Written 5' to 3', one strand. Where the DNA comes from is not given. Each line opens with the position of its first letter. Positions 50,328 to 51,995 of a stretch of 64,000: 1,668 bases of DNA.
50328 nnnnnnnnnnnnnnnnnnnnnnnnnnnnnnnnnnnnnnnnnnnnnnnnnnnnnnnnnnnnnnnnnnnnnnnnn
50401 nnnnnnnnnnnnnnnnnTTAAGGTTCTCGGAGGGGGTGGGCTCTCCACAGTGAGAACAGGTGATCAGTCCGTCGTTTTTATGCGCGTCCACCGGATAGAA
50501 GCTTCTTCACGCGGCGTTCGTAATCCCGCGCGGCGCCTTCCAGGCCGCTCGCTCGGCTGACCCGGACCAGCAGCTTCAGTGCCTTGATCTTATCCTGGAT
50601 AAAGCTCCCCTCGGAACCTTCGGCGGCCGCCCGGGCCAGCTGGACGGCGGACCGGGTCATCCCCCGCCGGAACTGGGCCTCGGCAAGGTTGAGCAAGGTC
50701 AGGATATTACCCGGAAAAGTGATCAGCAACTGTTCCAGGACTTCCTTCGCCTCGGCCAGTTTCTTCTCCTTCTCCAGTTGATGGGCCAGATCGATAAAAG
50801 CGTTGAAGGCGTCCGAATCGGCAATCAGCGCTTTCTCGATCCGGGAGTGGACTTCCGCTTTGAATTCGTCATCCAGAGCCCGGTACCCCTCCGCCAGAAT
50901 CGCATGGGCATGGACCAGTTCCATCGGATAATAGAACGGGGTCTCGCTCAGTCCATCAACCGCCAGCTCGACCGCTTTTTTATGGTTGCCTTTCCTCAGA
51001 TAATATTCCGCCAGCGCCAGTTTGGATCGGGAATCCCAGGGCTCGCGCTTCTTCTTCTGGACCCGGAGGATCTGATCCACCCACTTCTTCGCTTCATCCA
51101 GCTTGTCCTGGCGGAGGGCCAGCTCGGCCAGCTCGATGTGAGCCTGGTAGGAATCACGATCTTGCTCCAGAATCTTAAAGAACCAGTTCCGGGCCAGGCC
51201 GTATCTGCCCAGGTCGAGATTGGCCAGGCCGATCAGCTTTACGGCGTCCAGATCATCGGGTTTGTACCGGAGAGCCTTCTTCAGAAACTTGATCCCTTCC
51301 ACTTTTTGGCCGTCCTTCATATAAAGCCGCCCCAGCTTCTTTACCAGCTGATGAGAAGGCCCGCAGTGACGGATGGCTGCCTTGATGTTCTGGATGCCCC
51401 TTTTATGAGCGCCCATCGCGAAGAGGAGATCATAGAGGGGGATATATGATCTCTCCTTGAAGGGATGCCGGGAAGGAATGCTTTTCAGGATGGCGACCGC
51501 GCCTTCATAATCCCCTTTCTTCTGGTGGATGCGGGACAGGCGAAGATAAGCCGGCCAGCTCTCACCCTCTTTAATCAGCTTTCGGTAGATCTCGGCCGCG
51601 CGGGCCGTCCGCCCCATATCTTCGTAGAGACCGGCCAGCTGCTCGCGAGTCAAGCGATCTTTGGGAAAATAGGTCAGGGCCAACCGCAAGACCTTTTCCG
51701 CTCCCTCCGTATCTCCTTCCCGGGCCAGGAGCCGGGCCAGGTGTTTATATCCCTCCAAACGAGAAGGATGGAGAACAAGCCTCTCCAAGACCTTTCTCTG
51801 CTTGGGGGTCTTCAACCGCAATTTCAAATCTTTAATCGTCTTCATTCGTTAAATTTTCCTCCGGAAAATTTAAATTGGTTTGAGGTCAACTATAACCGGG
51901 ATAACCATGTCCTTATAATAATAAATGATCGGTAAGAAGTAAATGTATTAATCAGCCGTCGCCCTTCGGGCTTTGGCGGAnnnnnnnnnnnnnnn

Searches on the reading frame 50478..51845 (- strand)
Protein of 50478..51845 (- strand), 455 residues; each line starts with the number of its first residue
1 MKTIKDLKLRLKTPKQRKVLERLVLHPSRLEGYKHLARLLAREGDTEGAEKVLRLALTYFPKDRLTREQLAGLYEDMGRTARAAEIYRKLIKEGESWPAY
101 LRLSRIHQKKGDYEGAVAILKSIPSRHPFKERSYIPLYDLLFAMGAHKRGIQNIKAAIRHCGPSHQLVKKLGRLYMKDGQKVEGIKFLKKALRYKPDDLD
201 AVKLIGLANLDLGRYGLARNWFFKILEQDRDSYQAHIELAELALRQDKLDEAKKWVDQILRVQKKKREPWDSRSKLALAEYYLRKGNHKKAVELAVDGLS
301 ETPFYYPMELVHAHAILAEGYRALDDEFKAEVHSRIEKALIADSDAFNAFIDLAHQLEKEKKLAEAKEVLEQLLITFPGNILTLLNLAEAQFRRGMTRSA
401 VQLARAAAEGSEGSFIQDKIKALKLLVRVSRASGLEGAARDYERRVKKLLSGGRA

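Call 95: search_protein_families(library=pfam, proteins=[window:50478-51845:-], max_evalue=0.00001)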
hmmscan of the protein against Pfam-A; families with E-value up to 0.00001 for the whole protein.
window:50478-51845:- (455 aa): 19 families
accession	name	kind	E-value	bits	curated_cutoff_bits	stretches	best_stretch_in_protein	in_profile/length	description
PF14559.12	TPR_19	-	7.8e-32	109.9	25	2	210-264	2-56/68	Tetratricopeptide repeat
PF13428.12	TPR_14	-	2.7e-23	80.5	23.5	0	348-390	2-44/44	Tetratricopeptide repeat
PF07719.23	TPR_2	-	1.5e-18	65.8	27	0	170-198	6-34/34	Tetratricopeptide repeat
PF13181.12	TPR_8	-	3.5e-18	64.6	25.7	0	171-198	7-34/34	Tetratricopeptide repeat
PF13432.12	TPR_16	-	1e-17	64.7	32.7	0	170-230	2-62/65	Tetratricopeptide repeat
PF13424.12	TPR_12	-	7.9e-16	58.5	30.1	1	235-295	5-68/77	Tetratricopeptide repeat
PF13174.12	TPR_6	-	9.4e-15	54.6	26.3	0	99-128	2-31/33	Tetratricopeptide repeat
PF13431.12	TPR_17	-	5.5e-14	51.6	24.4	0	224-253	4-33/34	Tetratricopeptide repeat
PF25058.1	ARM_TT21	-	4.7e-12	46.6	27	0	227-294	51-116/155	Tetratricopeptide repeat protein 21 ARM repeat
PF12895.13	ANAPC3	-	5.8e-11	43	27.2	0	244-294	16-45/82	Anaphase-promoting complex, cyclosome, subunit 3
PF23914.1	TPR_CcmH_CycH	-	3.9e-09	37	42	0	171-263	56-151/158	Cytochrome c-type biogenesis protein H TPR domain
PF13176.12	TPR_7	-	5.2e-09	35.9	27.9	0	69-91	4-26/36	Tetratricopeptide repeat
PF07721.20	TPR_4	-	1.1e-08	35.3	27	0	383-406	3-26/26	Tetratricopeptide repeat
PF25064.1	ARM_TT21_5th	-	2.1e-08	34.9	27.8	0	218-268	20-70/117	TT21 fifth ARM repeats domain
PF00515.34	TPR_1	-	4.4e-08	33.1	27.8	0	171-198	7-34/34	Tetratricopeptide repeat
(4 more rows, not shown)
